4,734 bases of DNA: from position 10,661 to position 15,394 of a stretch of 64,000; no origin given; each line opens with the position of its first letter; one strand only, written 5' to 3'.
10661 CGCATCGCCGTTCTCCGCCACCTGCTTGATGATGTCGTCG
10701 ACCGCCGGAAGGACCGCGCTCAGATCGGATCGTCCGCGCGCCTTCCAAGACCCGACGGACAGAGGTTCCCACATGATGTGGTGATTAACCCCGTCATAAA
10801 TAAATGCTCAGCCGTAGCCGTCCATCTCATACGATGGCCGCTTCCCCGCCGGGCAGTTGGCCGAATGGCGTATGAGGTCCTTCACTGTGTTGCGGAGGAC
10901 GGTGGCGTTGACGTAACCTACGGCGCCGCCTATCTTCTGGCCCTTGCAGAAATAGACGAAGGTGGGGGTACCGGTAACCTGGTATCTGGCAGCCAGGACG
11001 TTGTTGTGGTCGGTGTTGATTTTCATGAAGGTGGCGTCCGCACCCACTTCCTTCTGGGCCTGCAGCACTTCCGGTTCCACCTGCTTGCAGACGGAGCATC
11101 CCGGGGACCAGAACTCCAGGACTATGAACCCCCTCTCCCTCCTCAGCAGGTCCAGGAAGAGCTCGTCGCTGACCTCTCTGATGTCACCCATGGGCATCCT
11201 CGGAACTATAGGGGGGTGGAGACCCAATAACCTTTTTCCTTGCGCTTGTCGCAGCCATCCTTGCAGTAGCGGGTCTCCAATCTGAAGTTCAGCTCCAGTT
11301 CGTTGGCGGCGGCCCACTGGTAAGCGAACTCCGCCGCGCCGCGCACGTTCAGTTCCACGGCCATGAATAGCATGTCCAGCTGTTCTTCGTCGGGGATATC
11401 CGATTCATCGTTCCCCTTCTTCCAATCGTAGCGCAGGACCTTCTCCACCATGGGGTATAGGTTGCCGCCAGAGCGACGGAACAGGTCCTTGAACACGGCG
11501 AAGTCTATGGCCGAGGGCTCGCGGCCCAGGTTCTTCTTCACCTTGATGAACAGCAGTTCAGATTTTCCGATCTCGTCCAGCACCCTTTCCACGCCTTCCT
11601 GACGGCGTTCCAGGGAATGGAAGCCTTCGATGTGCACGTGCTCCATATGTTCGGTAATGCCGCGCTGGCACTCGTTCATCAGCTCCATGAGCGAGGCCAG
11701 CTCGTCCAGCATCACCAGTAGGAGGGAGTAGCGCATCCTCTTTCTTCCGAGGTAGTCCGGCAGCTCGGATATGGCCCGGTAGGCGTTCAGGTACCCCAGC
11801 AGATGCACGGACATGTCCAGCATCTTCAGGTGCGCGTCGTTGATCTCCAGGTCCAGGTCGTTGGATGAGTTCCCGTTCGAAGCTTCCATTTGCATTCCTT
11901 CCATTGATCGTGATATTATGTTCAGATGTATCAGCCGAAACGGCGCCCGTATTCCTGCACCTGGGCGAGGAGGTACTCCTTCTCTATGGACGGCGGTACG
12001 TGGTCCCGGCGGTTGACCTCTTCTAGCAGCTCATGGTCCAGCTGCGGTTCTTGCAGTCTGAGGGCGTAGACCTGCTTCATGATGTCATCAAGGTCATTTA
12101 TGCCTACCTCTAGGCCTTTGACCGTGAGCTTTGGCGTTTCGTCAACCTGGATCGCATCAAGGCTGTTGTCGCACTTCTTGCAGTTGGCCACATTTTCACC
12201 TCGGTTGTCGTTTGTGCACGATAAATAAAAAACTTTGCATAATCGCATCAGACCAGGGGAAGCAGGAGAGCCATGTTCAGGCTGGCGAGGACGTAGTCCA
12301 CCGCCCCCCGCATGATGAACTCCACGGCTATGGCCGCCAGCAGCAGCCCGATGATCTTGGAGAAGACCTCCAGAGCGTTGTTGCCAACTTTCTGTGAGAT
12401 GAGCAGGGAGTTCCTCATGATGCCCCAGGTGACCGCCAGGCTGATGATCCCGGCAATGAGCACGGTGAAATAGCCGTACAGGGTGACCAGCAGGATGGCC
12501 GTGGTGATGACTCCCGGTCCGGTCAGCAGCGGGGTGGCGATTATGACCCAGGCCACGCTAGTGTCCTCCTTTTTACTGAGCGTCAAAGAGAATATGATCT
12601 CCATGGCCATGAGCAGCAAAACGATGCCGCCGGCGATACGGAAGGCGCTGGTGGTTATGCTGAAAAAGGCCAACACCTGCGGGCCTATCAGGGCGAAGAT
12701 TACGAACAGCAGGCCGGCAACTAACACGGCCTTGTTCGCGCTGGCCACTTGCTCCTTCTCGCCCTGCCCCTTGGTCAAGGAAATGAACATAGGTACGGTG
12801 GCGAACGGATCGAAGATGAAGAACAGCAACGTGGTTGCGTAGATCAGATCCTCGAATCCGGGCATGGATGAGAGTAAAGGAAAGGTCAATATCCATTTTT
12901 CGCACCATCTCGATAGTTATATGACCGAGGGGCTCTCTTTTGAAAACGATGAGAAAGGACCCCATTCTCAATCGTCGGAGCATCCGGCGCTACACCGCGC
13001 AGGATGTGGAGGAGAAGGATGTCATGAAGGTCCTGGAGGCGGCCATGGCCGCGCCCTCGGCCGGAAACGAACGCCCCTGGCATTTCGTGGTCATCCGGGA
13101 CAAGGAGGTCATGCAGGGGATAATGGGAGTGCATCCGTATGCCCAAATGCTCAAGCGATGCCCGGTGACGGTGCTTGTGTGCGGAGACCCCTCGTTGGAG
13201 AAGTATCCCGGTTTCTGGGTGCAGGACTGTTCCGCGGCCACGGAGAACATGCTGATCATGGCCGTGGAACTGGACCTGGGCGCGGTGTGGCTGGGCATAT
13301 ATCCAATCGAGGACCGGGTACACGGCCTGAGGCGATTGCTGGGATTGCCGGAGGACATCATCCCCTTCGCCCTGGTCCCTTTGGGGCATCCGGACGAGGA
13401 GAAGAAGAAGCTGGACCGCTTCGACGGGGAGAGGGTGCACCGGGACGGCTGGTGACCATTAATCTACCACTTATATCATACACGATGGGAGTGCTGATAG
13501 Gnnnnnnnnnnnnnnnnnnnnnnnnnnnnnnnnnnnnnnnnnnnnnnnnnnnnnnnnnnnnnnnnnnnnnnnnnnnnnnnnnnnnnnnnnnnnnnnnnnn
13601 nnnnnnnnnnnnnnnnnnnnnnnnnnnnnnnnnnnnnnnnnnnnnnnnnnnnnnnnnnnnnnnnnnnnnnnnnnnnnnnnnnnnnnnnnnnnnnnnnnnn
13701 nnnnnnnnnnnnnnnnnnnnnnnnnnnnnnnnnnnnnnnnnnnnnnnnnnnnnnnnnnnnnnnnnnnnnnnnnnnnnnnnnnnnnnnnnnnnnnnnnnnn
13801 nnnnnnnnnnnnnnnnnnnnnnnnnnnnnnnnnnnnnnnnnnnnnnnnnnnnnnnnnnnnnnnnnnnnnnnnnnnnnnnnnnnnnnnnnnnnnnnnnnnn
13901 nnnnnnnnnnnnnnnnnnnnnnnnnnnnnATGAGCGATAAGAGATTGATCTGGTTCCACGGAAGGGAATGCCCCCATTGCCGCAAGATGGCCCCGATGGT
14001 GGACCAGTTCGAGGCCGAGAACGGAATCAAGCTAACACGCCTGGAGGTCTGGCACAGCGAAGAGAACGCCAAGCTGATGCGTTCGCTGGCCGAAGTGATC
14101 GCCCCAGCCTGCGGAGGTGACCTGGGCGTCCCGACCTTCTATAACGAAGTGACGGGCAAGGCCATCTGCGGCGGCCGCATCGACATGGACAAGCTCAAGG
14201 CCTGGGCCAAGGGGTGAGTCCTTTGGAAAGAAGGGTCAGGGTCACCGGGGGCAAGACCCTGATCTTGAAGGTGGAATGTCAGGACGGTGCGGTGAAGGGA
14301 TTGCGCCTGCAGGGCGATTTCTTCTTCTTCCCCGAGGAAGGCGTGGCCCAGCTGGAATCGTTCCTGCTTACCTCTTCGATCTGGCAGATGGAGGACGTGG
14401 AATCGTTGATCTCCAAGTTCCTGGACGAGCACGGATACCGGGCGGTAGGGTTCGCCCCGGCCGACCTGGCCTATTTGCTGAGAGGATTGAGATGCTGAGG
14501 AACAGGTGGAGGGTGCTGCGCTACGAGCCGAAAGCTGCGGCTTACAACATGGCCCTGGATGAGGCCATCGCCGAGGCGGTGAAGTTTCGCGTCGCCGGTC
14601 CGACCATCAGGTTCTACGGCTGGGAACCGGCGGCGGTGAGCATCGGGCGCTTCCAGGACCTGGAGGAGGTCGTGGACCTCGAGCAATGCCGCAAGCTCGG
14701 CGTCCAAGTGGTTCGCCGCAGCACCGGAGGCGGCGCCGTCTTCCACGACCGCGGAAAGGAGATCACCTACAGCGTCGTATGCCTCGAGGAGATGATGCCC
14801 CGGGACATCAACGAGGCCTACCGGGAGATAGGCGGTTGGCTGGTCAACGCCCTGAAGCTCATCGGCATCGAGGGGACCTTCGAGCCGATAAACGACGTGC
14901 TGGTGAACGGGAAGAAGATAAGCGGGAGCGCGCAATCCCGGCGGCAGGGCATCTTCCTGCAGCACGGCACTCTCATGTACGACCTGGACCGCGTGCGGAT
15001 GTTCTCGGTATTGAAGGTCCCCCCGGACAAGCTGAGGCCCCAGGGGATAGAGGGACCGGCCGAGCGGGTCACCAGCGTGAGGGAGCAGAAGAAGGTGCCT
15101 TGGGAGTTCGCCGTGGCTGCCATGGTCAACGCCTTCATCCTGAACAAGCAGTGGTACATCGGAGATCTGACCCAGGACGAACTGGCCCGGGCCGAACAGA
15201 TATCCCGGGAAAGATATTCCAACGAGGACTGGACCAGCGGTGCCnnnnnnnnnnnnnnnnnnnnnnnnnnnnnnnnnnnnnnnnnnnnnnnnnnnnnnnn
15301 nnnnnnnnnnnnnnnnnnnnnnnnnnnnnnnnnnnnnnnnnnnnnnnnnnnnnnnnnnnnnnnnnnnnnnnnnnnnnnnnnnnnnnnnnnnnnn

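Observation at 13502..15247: Rubredoxin-fused FTR-like disulfide reductase and a CPHC thioredoxin are translationally coupled to the split lipoate ligase LplB/LplA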

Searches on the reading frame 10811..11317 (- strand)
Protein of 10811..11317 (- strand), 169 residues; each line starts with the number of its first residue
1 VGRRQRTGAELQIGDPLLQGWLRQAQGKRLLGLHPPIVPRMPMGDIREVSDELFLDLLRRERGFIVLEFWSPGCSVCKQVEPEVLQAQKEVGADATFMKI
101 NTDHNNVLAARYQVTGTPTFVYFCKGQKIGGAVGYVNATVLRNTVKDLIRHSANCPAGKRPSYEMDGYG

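Call 3: search_protein_families(library=pfam, proteins=[window:10811-11317:-], max_evalue=0.01)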
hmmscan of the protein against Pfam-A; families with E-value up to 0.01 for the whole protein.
window:10811-11317:- (169 aa): 7 families
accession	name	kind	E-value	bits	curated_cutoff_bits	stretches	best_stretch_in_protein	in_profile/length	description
PF00085.26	Thioredoxin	-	8.2e-18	64.8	23.5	1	47-146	3-102/103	Thioredoxin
PF13098.12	Thioredoxin_2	-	6.9e-09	36.4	27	1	65-142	8-101/104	Thioredoxin-like domain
PF13192.12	Thioredoxin_3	-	2.5e-05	24.6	24.8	1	71-121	7-54/76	Thioredoxin domain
PF13905.12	Thioredoxin_8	-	0.0054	17.5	27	0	65-95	4-36/94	Thioredoxin-like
PF05768.20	Glrx-like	-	0.0063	17.3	26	1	72-114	8-48/77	Glutaredoxin-like domain (DUF836)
PF13728.12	TraF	-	0.0074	16.6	23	1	52-128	121-204/224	F plasmid transfer operon protein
PF07449.17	HyaE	-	0.0078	16.7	22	0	81-131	50-98/108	Hydrogenase-1 expression protein HyaE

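Call 56: search_protein_families(library=ncbifam, proteins=[window:10811-11317:-], max_evalue=1e-10)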
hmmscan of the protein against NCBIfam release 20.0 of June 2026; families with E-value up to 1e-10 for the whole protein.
window:10811-11317:- (169 aa): 3 families
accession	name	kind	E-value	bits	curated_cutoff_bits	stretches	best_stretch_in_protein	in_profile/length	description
TIGR01068.1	thioredoxin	equivalog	1.6e-17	63.5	96.8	1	54-147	6-99/101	thioredoxin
NF047697.1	ThioredTrxAClost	equivalog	7.6e-14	51.8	140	1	50-133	5-88/105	thioredoxin TrxA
NF008229.0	PRK10996.1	equivalog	8.8e-13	48.2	125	1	44-137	35-127/141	thioredoxin TrxC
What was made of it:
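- A separate canonical-type thioredoxin is encoded 2.5 kb away (10808-11317; calls 3, 56).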

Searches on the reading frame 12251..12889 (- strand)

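Call 56: search_protein_families(library=ncbifam, proteins=[window:12251-12889:-], max_evalue=1e-10)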
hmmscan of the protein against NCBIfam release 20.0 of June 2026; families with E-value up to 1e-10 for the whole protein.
window:12251-12889:- (213 aa): 4 families
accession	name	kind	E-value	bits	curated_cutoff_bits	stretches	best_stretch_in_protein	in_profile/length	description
TIGR00427.1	TIGR00427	subfamily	5.9e-35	120.8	99.2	1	15-195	7-200/201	NAAT family transporter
NF008320.0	PRK11111.1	equivalog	3.9e-24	85.2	216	1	22-196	18-206/215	YchE family NAAT transporter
NF008228.0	PRK10995.1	equivalog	6.1e-22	77.9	162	1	16-200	9-217/223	MarC family NAAT transporter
NF008010.0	PRK10739.1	equivalog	1e-21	77.8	215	1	13-199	2-194/197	YhgN family NAAT transporter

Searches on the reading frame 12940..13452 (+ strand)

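Call 3: search_protein_families(library=pfam, proteins=[window:12940-13452:+], max_evalue=0.01)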
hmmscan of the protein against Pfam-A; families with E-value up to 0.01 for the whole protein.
window:12940-13452:+ (171 aa): 2 families
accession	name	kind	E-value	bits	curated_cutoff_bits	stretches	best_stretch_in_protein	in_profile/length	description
PF00881.29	Nitroreductase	-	1.4e-26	94.1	23.5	2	9-59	1-51/167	Nitroreductase family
PF14512.11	TM1586_NiRdase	-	1.7e-07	31.6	27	1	21-58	153-190/215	Putative TM nitroreductase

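Call 4: search_protein_families(library=ncbifam, proteins=[window:12940-13452:+], max_evalue=0.01)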
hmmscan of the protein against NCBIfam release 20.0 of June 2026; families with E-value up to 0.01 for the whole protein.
window:12940-13452:+ (171 aa): 9 families
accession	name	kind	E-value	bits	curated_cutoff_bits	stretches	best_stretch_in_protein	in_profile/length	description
TIGR02476.1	BluB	equivalog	2.2e-15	56.6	150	1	9-63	13-67/205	5,6-dimethylbenzimidazole synthase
NF009810.0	PRK13294.1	equivalog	1e-13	51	304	2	4-59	253-308/449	coenzyme F420-0:L-glutamate ligase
TIGR03553.1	F420_FbiB_CTERM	equivalog_domain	1.4e-13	51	249.55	2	9-59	3-53/194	F420 biosynthesis protein FbiB, C-terminal domain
NF008033.1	PRK10765.1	equivalog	2.1e-12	47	223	2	7-82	6-81/240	oxygen-insensitive NADPH nitroreductase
NF008088.0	PRK10828.1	equivalog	4.5e-07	29.6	183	1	9-56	7-54/183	NAD(P)H nitroreductase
NF003768.0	PRK05365.1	equivalog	1.7e-06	27.7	152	1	11-90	20-102/200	malonic semialdehyde reductase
NF005901.0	PRK07877.1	equivalog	5.4e-05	21.6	476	1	19-53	368-402/722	Rv1355c family protein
NF008275.0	PRK11053.1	equivalog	0.00057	19.4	227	1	11-58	9-57/217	oxygen-insensitive NAD(P)H nitroreductase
NF047509.1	Rv3131_FMN_oxido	subfamily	0.008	15.7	199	0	31-55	2-26/319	Acg family FMN-binding oxidoreductase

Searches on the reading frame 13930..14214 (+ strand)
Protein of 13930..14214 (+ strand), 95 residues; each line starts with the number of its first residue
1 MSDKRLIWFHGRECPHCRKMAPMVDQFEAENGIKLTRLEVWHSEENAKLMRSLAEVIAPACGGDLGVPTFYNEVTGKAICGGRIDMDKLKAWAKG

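Call 3: search_protein_families(library=pfam, proteins=[window:13930-14214:+], max_evalue=0.01)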
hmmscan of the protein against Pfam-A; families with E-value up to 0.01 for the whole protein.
window:13930-14214:+ (95 aa): 3 families
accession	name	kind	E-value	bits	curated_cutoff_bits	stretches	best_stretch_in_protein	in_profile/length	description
PF00085.26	Thioredoxin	-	0.00087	19.7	23.5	1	4-47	20-65/103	Thioredoxin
PF13728.12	TraF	-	0.0045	17.3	23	1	6-36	133-163/224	F plasmid transfer operon protein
PF12760.12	Zn_ribbon_IS1595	-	0.008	16.6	25.4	0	5-22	12-29/46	Transposase zinc-ribbon domain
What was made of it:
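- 13930..14217 (+): Trx-like protein, 95 aa. Active site E-C14-P-H-C17, EVWH motif, cis-Pro V67-P68, and two further invariant Cys (C61, C80). Weak Pfam Thioredoxin match (call 3).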

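Call 4: search_protein_families(library=ncbifam, proteins=[window:13930-14214:+], max_evalue=0.01)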
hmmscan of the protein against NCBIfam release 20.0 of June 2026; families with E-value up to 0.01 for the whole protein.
window:13930-14214:+ (95 aa): 4 families
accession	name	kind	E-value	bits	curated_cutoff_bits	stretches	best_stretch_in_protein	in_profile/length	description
TIGR02738.1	TrbB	equivalog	2.3e-05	24.1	132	1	2-36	50-84/153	type-F conjugative transfer system pilin assembly thiol-disulfide isomerase TrbB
TIGR01295.2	PedC_BrcD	equivalog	0.0015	18.4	120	1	3-33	55-86/152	PedC/BrcD family bacteriocin maturation disulfide isomerase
TIGR02740.1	TraF-like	hypoth_equivalog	0.0063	15.8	232.25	1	5-35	172-202/276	TraF-like protein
TIGR01068.1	thioredoxin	equivalog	0.0093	16.1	96.8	0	6-48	18-62/101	thioredoxin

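Call 31: find_homologous_proteins(query=window:13930-14214:+, max_evalue=0.001)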
Query window:13930-14214:+ (95 aa): 47 proteins with E <= 0.001 among 47 candidates.
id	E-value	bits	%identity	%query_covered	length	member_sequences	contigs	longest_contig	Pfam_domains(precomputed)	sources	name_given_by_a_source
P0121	7.5e-53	195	85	100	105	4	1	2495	-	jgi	jgi:hypothetical protein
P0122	4.6e-50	186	85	100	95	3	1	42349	-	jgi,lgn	-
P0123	5.0e-50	186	84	100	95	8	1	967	-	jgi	-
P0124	9.0e-49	182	82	100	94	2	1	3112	-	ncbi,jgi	-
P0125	2.3e-48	180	84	100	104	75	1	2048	-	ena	-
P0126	3.0e-48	180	82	100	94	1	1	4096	-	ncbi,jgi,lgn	jgi:thiol-disulfide isomerase/thioredoxin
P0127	2.6e-47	177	84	97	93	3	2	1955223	-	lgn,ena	-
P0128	5.6e-47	176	80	99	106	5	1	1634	-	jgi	jgi:thiol-disulfide isomerase/thioredoxin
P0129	1.9e-44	168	79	97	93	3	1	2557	-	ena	-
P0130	1.9e-42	161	71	97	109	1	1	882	-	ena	-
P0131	1.9e-42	161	71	100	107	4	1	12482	-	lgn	-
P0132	3.2e-41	157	70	96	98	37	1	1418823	-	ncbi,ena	-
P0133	1.6e-40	155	69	100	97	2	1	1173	-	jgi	jgi:thiol-disulfide isomerase/thioredoxin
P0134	1.0e-39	153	68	98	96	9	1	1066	PF00085.27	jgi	jgi:thiol-disulfide isomerase/thioredoxin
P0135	3.3e-39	151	68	97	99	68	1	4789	-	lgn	-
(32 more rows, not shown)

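Call 38: predict_structure(alignment_id=A2)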
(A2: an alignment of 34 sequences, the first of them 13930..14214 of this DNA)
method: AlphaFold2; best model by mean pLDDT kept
length: 95 residues; sequences in the alignment: 34
mean_pLDDT: 86.8   pTM: 0.75
mean pLDDT of the five models: 86.8, 84.7, 84.3, 83.7, 82.2
residues with pLDDT >= 90: 39; 70-90: 53; 50-70: 1; < 50: 2
segments of 3 or more residues with pLDDT < 50: none
pLDDT, mean of each block of 10 residues (from residue 1): 77 87 90 89 91 90 87 90 83 82
secondary structure, 60 per line:
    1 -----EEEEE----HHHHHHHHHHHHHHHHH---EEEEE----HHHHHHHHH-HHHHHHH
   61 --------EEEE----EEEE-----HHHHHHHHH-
elements in order: E6-10 H15-31 E35-39 H44-52 H54-60 E69-72 E77-80 H86-94
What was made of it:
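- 13930..14217 (+): AlphaFold2 Trx fold, pLDDT 86.8 (call 38).
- On Thioredoxin-fold redox proteins: Strand 6-10, helix 15-31, with C14 and C17 at its start, and V67-P68 before strand 69-72 (call 38).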

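Call 47: fold_search(model_id=the predicted structure, library=pdb)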
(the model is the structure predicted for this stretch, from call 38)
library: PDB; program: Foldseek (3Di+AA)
matches with E <= 10: 1040; with E <= 0.001: 3
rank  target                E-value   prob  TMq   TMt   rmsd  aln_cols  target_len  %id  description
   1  2fd3_A                6.5e-04  1.00  0.65  0.58   3.5        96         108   23  Crystal Structure of Thioredoxin Mutant P34H (released 2005-12-27)
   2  6esx_A                7.5e-04  1.00  0.68  0.59   3.5        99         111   18  Caulobacter crescentus Trx1 (released 2018-01-31)
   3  2eir_A                9.8e-04  1.00  0.67  0.61   3.2        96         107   19  Design of Disulfide-linked Thioredoxin Dimers and Multimers Through Analysis of Crystal Contacts (released 2007-09-11)
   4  7c10_A                1.0e-03  1.00  0.63  0.77   2.7        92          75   22  Dithiol cGrx1 (released 2020-11-18)
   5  2fgx_MODEL_1_A        1.2e-03  1.00  0.57  0.62   4.3        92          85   15  Solution NMR Structure of Protein Ne2328 from Nitrosomonas europaea. Northeast Structural Genomics Consortium  (released 2006-02-21)
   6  6esx_B                1.4e-03  1.00  0.68  0.59   3.5        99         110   18  Caulobacter crescentus Trx1 (released 2018-01-31)
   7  3hz4_A                1.4e-03  1.00  0.67  0.55   3.5        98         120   20  Crystal Structure of Thioredoxin from Methanosarcina mazei (released 2009-06-30)
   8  3uiw_B                1.4e-03  1.00  0.57  0.51   3.9        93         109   28  Zebrafish Grx2 (APO) (released 2013-03-27)
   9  2yn1_A                1.5e-03  1.00  0.69  0.63   3.4        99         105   19  Crystal Structure of Ancestral Thioredoxin Relative to Last Gamma- Proteobacteria Common Ancestor (LGPCA) from the Pre (released 2013-08-21)
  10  5xoc_B                1.5e-03  1.00  0.67  0.50   3.2        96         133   19  Crystal structure of human Smad3-FoxH1 complex (released 2018-03-28)
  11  4xhm_B                1.6e-03  1.00  0.70  0.62   3.1        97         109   18  Archaeoglobus fulgidus thioredoxin 3 M60H (released 2015-04-29)
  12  5hr0_A                1.6e-03  1.00  0.67  0.60   3.2        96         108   19  Crystal structure of thioredoxin E101G mutant (released 2017-02-22)
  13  7ool_B                1.6e-03  1.00  0.64  0.59   3.9        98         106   19  Crystal structure of a Candidatus photodesmus katoptron thioredoxin chimera containing an ancestral loop (released 2021-11-10)
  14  1nsw_A                1.7e-03  1.00  0.57  0.52   6.5       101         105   20  The Crystal Structure of the K18G Mutant of the thioredoxin from Alicyclobacillus acidocaldarius (released 2003-08-05)
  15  7ool_A                1.8e-03  1.00  0.65  0.59   3.9        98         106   19  Crystal structure of a Candidatus photodesmus katoptron thioredoxin chimera containing an ancestral loop (released 2021-11-10)
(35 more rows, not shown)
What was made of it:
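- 13930..14217 (+): Foldseek best hits are thioredoxins with TM 0.65-0.73 (call 47).
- On Thioredoxin-fold redox proteins: Foldseek hits are thioredoxins and glutaredoxins (call 47).
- Checked: AlphaFold2 gives a Trx fold with mean pLDDT 86.8 (calls 38, 47).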

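Call 62: search_protein_representatives(alignment_id=A2)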
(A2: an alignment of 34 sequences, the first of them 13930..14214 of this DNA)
Query: 34 sequences, 96 profile positions. Proteins with E-value up to 0.001 (for the whole library): 1174; up to 1e-10: 186; up to 1e-30: 5. The best 150 are listed.
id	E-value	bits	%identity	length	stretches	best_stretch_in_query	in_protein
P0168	5.5e-33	128.8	-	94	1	6-95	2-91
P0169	1.0e-32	128.0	-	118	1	5-95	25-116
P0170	2.4e-32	126.8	-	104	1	4-95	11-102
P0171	4.4e-32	125.9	-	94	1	6-95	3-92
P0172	1.6e-31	124.2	-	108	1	4-95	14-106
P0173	2.3e-30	120.4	-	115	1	1-94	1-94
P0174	4.1e-30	119.6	-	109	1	2-94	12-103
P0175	5.1e-30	119.3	-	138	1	6-95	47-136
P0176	9.1e-30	118.5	-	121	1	3-95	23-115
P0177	2.0e-28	114.2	-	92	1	6-95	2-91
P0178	1.6e-27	111.3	-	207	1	3-94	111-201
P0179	2.4e-27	110.8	-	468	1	7-95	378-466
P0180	2.7e-27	110.6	-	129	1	7-75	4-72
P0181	9.0e-27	108.9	-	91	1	7-95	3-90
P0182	4.0e-26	106.8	-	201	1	6-95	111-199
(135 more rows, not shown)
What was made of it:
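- The Trx-like family is small: 186 clusters at E<=1e-10 out of 1.84 billion representatives (call 62).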

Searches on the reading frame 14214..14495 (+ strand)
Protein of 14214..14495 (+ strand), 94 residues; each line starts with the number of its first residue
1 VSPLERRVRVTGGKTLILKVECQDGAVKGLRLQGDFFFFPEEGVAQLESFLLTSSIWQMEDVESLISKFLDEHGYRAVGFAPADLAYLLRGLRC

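Call 3: search_protein_families(library=pfam, proteins=[window:14214-14495:+], max_evalue=0.01)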
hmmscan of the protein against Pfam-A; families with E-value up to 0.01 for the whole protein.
window:14214-14495:+ (94 aa): 0 families

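Call 4: search_protein_families(library=ncbifam, proteins=[window:14214-14495:+], max_evalue=0.01)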
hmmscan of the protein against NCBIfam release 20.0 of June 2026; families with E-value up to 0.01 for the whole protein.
window:14214-14495:+ (94 aa): 2 families
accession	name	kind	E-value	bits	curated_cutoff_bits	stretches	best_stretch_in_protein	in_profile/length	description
NF053749.1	LplB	equivalog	1.6e-08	34.6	65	1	10-87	5-80/86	lipoate-protein ligase small subunit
NF053751.1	LplAB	exception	1.3e-07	31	550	1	9-90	5-86/348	lipoate-protein ligase LplAB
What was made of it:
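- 14214..14498 (+): LplB-like small subunit of the split lipoate-protein ligase (GTG start). NCBIfam LplB, E 1.6e-8, 34.6 bits, below cut-off (call 4).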

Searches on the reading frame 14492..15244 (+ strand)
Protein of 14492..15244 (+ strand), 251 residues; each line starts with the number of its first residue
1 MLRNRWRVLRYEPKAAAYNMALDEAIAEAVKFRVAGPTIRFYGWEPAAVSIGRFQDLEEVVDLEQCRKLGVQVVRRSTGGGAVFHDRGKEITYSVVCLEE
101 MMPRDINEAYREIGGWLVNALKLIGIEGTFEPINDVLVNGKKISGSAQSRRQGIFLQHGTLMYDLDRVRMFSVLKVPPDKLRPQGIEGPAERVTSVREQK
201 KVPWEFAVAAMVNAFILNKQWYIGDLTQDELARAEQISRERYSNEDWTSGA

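Call 3: search_protein_families(library=pfam, proteins=[window:14492-15244:+], max_evalue=0.01)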
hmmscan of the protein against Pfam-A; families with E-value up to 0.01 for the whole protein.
window:14492-15244:+ (251 aa): 2 families
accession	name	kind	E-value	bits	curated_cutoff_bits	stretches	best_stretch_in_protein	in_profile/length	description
PF21948.1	LplA-B_cat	-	2.1e-48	165.4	27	1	16-215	2-199/200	Lipoyl protein ligase A/B catalytic domain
PF03099.24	BPL_LplA_LipB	-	9e-14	52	21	1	58-166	13-133/133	Biotin/lipoate A/B protein ligase family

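Call 4: search_protein_families(library=ncbifam, proteins=[window:14492-15244:+], max_evalue=0.01)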
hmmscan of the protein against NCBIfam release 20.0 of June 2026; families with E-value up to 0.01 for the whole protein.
window:14492-15244:+ (251 aa): 8 families
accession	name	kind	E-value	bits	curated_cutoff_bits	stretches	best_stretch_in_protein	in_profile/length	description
NF053750.1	LplA_large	exception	2.2e-61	207.4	480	1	19-248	13-245/248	lipoate-protein ligase large subunit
NF053751.1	LplAB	exception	7e-57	193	550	1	5-248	99-344/348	lipoate-protein ligase LplAB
TIGR00545.2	lipoyltrans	equivalog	8.4e-45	153.2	280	1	12-250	7-241/328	lipoate--protein ligase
NF053790.1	LplA_LipA_fuse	exception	7.2e-29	100.8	800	1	13-250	12-236/606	bifunctional lipoate--protein ligase/lipoyl synthase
TIGR00214.1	lipB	equivalog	0.0012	18.4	83.55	1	72-154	45-128/187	lipoyl(octanoyl) transferase LipB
NF010921.0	PRK14341.1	equivalog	0.0032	16.9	230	1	71-130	76-134/230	lipoyl(octanoyl) transferase LipB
NF010922.0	PRK14342.1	equivalog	0.0085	15.4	235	0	71-153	64-146/215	lipoyl(octanoyl) transferase LipB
NF047857.1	LipGcvHLiptaseLipL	equivalog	0.0089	15.6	450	0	18-99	29-110/277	lipoyl-[GcvH]:protein N-lipoyltransferase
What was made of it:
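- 14492..15247 (+): LplA catalytic (large) subunit of lipoate-protein ligase. Pfam LplA-B_cat 165 bits; NCBIfam LplA_large 207 bits (calls 3, 4).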
